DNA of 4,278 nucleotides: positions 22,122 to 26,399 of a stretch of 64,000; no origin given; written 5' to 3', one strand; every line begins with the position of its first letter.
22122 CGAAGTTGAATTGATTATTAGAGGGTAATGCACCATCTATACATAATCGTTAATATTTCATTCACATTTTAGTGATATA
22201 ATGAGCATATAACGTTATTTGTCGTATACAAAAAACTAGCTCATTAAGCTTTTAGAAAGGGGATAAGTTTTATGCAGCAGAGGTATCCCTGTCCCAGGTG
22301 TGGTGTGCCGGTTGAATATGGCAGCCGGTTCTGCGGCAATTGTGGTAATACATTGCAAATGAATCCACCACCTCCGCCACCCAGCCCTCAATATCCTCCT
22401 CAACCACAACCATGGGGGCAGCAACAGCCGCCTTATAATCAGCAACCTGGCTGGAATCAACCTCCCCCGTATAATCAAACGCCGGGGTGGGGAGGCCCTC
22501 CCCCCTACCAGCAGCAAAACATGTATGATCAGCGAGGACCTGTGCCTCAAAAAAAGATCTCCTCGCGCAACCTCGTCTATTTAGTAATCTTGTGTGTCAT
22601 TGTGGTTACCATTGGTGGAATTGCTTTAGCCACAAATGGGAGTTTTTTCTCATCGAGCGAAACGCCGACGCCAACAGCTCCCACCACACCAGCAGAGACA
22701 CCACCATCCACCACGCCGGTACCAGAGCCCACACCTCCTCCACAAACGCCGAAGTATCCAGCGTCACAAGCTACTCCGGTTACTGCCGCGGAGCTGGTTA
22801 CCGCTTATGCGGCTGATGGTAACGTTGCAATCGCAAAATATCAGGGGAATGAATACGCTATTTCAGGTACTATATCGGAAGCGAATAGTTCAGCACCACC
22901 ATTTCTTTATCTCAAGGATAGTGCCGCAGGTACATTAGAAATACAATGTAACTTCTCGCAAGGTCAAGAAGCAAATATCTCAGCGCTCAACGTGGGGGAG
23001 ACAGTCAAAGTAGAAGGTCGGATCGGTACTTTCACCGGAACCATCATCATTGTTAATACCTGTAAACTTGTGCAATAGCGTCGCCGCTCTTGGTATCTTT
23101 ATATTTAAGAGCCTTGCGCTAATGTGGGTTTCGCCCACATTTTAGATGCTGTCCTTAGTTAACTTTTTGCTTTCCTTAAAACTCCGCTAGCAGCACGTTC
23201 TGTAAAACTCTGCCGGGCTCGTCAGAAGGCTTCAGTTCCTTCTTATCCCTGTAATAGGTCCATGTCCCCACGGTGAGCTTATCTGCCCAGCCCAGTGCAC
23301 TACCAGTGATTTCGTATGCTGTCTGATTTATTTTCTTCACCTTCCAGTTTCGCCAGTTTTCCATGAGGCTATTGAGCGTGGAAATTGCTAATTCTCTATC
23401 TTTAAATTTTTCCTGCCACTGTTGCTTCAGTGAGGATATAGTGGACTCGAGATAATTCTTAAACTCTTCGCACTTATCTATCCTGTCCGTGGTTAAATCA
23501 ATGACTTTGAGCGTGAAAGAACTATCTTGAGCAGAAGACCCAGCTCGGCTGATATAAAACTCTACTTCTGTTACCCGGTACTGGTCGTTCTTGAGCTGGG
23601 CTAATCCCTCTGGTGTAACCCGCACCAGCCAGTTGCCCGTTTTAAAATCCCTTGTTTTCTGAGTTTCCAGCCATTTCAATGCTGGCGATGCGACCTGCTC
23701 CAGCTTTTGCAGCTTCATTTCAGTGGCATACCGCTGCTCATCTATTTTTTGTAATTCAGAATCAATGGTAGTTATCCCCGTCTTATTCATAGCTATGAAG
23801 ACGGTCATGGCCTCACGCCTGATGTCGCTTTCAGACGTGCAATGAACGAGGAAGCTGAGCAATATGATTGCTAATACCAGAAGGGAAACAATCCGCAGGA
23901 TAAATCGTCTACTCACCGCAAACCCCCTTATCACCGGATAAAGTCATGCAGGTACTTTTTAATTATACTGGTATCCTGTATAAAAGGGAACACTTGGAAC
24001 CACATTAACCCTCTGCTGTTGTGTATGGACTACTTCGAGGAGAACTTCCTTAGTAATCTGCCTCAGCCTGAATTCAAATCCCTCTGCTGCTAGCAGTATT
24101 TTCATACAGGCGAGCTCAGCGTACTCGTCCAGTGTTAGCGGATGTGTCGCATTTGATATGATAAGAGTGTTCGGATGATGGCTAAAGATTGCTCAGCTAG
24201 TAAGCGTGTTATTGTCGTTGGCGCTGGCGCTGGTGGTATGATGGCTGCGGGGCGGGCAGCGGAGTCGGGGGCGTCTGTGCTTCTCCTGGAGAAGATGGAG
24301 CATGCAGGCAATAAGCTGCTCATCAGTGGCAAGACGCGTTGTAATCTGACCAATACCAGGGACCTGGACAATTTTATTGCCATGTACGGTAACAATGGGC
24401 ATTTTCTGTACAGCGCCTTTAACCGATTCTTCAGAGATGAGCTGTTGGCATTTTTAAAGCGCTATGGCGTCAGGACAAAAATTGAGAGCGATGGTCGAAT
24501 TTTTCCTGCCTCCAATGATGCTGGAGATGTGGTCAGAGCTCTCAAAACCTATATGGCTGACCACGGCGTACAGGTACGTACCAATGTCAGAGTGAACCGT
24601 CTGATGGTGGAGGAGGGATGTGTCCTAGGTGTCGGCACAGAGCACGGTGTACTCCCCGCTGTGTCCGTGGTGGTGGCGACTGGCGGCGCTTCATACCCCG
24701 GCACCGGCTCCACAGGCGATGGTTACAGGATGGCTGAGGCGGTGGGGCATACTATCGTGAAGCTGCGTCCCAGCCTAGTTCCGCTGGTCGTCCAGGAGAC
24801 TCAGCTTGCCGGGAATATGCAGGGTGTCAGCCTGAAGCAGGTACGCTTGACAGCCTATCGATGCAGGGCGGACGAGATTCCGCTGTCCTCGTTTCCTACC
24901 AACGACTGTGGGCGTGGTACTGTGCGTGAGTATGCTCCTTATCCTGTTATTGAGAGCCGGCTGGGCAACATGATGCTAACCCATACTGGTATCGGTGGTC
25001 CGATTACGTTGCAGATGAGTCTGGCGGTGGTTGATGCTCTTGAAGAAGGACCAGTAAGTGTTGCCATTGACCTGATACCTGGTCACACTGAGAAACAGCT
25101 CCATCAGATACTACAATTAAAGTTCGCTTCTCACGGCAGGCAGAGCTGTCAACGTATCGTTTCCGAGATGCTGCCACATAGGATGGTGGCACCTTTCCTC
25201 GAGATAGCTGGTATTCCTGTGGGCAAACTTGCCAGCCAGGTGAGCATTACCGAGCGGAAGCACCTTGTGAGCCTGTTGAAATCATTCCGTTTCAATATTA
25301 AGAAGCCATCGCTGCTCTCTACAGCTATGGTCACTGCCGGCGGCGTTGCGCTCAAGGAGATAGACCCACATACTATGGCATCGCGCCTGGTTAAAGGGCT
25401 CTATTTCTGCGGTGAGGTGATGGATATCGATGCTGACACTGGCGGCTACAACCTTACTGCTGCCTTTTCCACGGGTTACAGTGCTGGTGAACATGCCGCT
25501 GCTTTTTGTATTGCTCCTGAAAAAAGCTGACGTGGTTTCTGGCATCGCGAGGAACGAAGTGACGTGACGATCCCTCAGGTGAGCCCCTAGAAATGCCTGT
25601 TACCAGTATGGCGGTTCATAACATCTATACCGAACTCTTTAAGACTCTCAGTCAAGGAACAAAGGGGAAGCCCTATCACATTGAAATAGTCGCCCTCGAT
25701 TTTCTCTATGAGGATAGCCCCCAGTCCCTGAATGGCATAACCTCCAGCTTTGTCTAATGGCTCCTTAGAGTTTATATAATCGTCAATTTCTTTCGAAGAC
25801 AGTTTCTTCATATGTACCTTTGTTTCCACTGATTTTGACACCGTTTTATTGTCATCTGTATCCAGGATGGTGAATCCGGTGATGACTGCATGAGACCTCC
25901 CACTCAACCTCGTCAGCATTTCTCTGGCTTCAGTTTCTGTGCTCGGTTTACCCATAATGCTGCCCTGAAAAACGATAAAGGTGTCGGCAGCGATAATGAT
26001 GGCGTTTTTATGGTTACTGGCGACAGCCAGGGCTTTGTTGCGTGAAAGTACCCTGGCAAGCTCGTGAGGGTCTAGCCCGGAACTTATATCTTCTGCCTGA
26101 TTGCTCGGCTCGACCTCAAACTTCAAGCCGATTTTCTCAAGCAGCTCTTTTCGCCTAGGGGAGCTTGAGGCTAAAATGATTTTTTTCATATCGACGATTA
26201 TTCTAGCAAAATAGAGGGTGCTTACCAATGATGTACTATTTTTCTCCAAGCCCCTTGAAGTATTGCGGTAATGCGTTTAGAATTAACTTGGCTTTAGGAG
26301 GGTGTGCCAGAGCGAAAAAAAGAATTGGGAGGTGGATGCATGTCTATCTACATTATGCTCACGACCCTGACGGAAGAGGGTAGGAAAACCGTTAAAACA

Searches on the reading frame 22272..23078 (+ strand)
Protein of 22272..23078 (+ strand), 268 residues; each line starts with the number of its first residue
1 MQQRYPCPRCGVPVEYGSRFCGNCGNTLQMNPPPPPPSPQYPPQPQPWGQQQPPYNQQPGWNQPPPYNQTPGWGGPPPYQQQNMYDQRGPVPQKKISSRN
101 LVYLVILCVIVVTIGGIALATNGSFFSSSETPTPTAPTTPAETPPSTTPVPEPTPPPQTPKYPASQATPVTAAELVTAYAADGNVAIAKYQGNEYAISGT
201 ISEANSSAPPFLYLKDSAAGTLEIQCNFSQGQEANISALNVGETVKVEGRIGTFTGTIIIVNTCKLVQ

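Call 11: search_protein_families(library=pfam, proteins=[window:22272-23078:+], max_evalue=0.01)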
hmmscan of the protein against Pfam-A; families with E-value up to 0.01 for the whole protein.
window:22272-23078:+ (268 aa): 5 families
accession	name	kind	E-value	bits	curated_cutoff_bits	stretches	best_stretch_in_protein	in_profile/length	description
PF12869.13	tRNA_anti-like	-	4.2e-11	43.1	23.5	1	105-265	10-146/146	tRNA_anti-like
PF13248.11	Zn_ribbon_3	-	5.3e-05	23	27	1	5-26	3-24/26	zinc-ribbon domain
PF13240.11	Zn_Ribbon_1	-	0.0001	22.4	25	1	7-27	2-22/23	zinc-ribbon domain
PF12773.13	DZR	-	0.00015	22.3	27.3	1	7-29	1-23/45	Double zinc ribbon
PF24463.1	DUF7577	-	0.0079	16.2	28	0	7-29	5-27/27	Domain of unknown function (DUF7577)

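Call 16: find_encoding_contigs(protein=window:22272-23078:+, flank=10000, max_places=10)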
Protein window:22272-23078:+ (268 aa): no gene with exactly this product is on record in the collection.

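Call 30: search_protein_families(library=ncbifam, proteins=[window:22272-23078:+], max_evalue=0.01)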
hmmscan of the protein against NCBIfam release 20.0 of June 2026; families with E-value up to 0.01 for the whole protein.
window:22272-23078:+ (268 aa): 2 families
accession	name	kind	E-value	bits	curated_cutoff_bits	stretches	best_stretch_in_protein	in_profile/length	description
NF033761.1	gliding_GltJ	equivalog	6e-06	25.6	450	1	33-211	300-478/671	adventurous gliding motility protein GltJ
NF038218.1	IcmG_DotF_IVB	equivalog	0.0099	15.6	200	1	92-169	38-115/266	type IVB secretion system protein IcmG/DotF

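Call 65: find_homologous_proteins(query=window:22272-23078:+, max_evalue=0.00001)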
Query window:22272-23078:+ (268 aa): 12 proteins with E <= 0.00001 among 3639 candidates.
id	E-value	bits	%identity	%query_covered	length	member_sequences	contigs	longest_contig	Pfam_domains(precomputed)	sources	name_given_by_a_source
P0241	6.9e-176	601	100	100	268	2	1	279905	PF12869.14,PF13248.12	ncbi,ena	-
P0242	3.4e-175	599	100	100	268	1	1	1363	PF12869.14,PF13248.12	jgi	jgi:hypothetical protein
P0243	1.9e-127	443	71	100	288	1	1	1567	PF12869.14,PF13240.12,PF13248.12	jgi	jgi:hypothetical protein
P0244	8.1e-125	434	71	100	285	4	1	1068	PF12869.14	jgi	jgi:hypothetical protein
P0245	1.7e-100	354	62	100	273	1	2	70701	PF12869.14,PF13240.12,PF13248.12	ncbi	-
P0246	5.3e-100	352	59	100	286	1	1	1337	PF12869.14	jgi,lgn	jgi:hypothetical protein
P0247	8.4e-100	352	59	100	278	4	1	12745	PF12869.14,PF13248.12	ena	-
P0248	5.5e-76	274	51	100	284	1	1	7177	PF12869.14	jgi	jgi:hypothetical protein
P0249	5.5e-71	257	53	100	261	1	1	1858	PF12869.14,PF13240.12,PF12773.14,PF13248.12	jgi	jgi:hypothetical protein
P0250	7.6e-70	253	49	100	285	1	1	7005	PF12869.14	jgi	jgi:hypothetical protein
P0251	1.1e-26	112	31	65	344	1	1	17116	PF12869.14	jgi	jgi:hypothetical protein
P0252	4.6e-24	103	31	99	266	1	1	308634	PF12869.14,PF13248.12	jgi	jgi:hypothetical protein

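Call 66: find_encoding_contigs(protein=P0241, flank=10000, max_places=5)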
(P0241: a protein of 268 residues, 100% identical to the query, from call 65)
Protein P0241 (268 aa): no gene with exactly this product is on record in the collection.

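Call 67: find_encoding_contigs(protein=P0245, flank=10000, max_places=5)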
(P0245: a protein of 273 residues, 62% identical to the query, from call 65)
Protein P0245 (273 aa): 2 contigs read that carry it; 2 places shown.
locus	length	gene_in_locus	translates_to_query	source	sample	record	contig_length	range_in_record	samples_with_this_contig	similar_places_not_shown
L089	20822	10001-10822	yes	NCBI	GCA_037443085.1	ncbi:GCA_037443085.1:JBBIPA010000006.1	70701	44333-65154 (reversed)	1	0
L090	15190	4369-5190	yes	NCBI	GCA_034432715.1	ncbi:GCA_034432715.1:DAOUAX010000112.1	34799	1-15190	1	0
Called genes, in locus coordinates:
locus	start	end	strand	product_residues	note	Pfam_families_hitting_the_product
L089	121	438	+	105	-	-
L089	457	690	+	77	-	-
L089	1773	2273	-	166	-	PF00027:cNMP_binding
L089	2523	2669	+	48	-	-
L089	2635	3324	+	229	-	PF00702:Hydrolase, PF12710:HAD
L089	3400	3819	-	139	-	-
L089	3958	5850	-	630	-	PF17854:FtsK_alpha, PF01580:FtsK_SpoIIIE, PF09397:FtsK_gamma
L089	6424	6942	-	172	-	PF06445:GyrI-like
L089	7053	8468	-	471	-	PF22053:DUF6938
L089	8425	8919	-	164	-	-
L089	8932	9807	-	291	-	PF13187:Fer4_9 (faint), PF12801:Fer4_5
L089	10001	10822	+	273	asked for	PF13240:Zn_Ribbon_1 (faint), PF13248:Zn_ribbon_3, PF12869:tRNA_anti-like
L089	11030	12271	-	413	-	PF07690:MFS_1, PF11700:ATG22 (weak), PF07690:MFS_1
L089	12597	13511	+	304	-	PF00989:PAS (weak), PF13188:PAS_8 (faint), PF00990:GGDEF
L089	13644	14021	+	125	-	-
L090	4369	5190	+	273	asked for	PF13240:Zn_Ribbon_1 (faint), PF13248:Zn_ribbon_3, PF12869:tRNA_anti-like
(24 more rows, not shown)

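Call 68: find_related_loci(query=window:22272-23078:+, collection=metagenome_contigs, flank=10000)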
Query window:22272-23078:+ (268 aa) in metagenome_contigs; peptide patterns used: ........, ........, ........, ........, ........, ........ (x = any residue, [..] = any of these).
199 stretches matched a pattern, but none encodes a relative of the query by tblastn (E <= 1e-3).

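Call 70: find_encoding_contigs(protein=P0242, flank=10000, max_places=5)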
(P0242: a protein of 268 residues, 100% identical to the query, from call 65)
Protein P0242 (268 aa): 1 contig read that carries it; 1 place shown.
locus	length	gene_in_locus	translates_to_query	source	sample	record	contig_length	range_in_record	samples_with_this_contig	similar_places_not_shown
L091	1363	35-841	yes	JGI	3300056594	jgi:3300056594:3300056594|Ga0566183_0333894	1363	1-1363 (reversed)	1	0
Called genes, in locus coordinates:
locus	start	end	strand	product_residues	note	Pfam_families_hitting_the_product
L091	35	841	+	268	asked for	PF13248:Zn_ribbon_3 (faint), PF12869:tRNA_anti-like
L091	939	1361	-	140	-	?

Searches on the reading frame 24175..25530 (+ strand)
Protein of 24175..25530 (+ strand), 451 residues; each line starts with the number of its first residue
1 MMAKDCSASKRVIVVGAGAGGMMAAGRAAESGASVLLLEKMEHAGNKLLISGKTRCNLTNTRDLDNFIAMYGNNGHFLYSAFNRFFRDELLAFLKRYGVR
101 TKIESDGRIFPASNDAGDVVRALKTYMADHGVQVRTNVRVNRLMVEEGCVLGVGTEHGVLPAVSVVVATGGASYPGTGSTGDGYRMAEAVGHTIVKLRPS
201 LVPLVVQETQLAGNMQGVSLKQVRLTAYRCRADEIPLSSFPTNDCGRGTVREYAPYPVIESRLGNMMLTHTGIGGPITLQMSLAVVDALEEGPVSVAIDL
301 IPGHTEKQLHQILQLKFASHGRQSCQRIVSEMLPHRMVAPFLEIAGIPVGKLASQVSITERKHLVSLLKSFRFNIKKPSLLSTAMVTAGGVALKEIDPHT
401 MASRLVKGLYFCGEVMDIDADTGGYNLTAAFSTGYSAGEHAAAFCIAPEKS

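Call 11: search_protein_families(library=pfam, proteins=[window:24175-25530:+], max_evalue=0.01)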
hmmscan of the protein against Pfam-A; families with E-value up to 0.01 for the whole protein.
window:24175-25530:+ (451 aa): 12 families
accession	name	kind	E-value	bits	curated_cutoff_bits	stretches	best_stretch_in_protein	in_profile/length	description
PF03486.20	HI0933_like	-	5.3e-85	285.2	50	1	11-439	2-243/244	HI0933-like protein Rossmann domain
PF22780.1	HI0933_like_1st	-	3.8e-28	98.8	27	1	261-386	38-165/165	HI0933-like protein barrel and H2TH domain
PF00890.30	FAD_binding_2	-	5.4e-12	46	20.4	2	12-48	2-38/414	FAD binding domain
PF01266.30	DAO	-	1.1e-08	35.5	27.9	2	115-197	147-231/353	FAD dependent oxidoreductase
PF12831.13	FAD_oxidored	-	5e-08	33.1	27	1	12-169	2-144/416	FAD dependent oxidoreductase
PF07992.20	Pyr_redox_2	-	1.8e-07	31.3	26.1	1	11-47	2-39/291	Pyridine nucleotide-disulphide oxidoreductase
PF01134.28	GIDA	-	3.4e-07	30.1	22.1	1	12-46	2-29/391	Glucose inhibited division protein A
PF13450.12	NAD_binding_8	-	4.8e-06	27.2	21.9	1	14-45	1-32/68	NAD(P)-binding Rossmann-like domain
PF13738.12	Pyr_redox_3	-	3e-05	23.9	30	0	13-43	1-32/305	Pyridine nucleotide-disulphide oxidoreductase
PF00070.33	Pyr_redox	-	3.3e-05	24.7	22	0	11-44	1-34/82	Pyridine nucleotide-disulphide oxidoreductase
PF01494.25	FAD_binding_3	-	0.0012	18.6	22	1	11-44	3-36/349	FAD binding domain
PF13454.12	NAD_binding_9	-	0.0091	16.4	21.8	0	14-170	2-153/155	FAD-NAD(P)-binding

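Call 20: find_encoding_contigs(protein=window:24175-25530:+, flank=10000, max_places=10)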
Protein window:24175-25530:+ (451 aa): no gene with exactly this product is on record in the collection.

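Call 24: find_related_loci(query=window:24175-25530:+, collection=genome_contigs, flank=10000)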
Query window:24175-25530:+ (451 aa) in genome_contigs; peptide patterns used: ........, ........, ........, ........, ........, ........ (x = any residue, [..] = any of these).
599 stretches matched a pattern (row limit reached: there are more); 557 encode a relative of the query (tblastn E <= 1e-3); the best 80 are kept; 80 distinct loci.
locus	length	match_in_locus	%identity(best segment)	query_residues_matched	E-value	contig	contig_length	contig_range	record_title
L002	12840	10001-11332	71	2-445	0e+0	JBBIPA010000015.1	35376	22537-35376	MAG: Chloroflexota bacterium isolate TCS170221_bin_292 NODE_932_length_35376_cov_5.488152, whole genome shotgun sequence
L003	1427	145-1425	69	9-435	0e+0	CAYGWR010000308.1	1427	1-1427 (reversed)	MAG TPA_asm: uncultured Dehalococcoidia bacterium isolate ERP119294_co1_277 genome assembly, contig: NODE_231241_length_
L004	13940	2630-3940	67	9-445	0e+0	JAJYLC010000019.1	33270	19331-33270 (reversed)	MAG: Chloroflexi bacterium isolate DBS2-1.bin62 NODE_2196_length_33270_cov_1.437739, whole genome shotgun sequence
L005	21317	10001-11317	68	9-447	0e+0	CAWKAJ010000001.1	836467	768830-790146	MAG: uncultured Chloroflexia bacterium isolate MFD03726.bin.1.10 genome assembly, contig: contig_21939, whole genome sho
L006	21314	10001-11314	67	8-445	0e+0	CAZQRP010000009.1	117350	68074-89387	MAG TPA_asm: uncultured Dehalococcoidales bacterium isolate binchicken_co178_251 genome assembly, contig: NODE_306_lengt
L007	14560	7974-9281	66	10-446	0e+0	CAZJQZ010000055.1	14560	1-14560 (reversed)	MAG TPA_asm: uncultured Dehalococcoidia bacterium isolate binchicken_co334_59 genome assembly, contig: NODE_7249_length_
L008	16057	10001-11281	68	9-435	0e+0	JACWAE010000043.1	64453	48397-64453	MAG: Dehalococcoidia bacterium isolate B_CHL_03 k141_94216, whole genome shotgun sequence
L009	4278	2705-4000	64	9-441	0e+0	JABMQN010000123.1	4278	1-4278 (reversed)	MAG: Chloroflexota bacterium isolate bin.164 k141_3311426, whole genome shotgun sequence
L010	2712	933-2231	66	9-441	0e+0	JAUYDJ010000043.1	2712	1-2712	MAG: Chloroflexota bacterium isolate C20_metabat.bin.21 C20_k141_454885, whole genome shotgun sequence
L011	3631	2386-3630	70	9-423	0e+0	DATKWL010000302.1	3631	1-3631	MAG TPA_asm: Dehalococcoidia bacterium isolate SMAG_U14162 k141_675880, whole genome shotgun sequence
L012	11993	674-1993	62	9-446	0e+0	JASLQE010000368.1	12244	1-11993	MAG: Dehalococcoidia bacterium isolate Arabian11_MAG_76 c_000002354144, whole genome shotgun sequence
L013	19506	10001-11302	65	9-442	0e+0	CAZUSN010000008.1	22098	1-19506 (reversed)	MAG TPA_asm: uncultured Dehalococcoidaceae bacterium isolate binchicken_co124_334 genome assembly, contig: NODE_1055_len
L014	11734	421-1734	62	8-445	0e+0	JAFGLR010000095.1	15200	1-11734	MAG: Dehalococcoidales bacterium isolate Zod_Metabat.409 k87_4732181, whole genome shotgun sequence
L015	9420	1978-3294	63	8-445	0e+0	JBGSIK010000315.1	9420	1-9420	MAG: Candidatus Krumholzibacteriia bacterium isolate JTS-AC129 k141_3690744, whole genome shotgun sequence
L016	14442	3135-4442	62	9-444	0e+0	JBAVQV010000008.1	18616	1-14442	MAG: Dehalococcoidia bacterium isolate MFD02350_ilm_asm_bin2 k127_639, whole genome shotgun sequence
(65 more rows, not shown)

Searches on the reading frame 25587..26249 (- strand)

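Call 11: search_protein_families(library=pfam, proteins=[window:25587-26249:-], max_evalue=0.01)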
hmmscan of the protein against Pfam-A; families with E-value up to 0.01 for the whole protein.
window:25587-26249:- (220 aa): 1 family
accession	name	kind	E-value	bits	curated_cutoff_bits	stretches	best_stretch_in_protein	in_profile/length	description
PF02545.19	Maf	-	7.6e-64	215.3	27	1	23-206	1-187/187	Maf-like protein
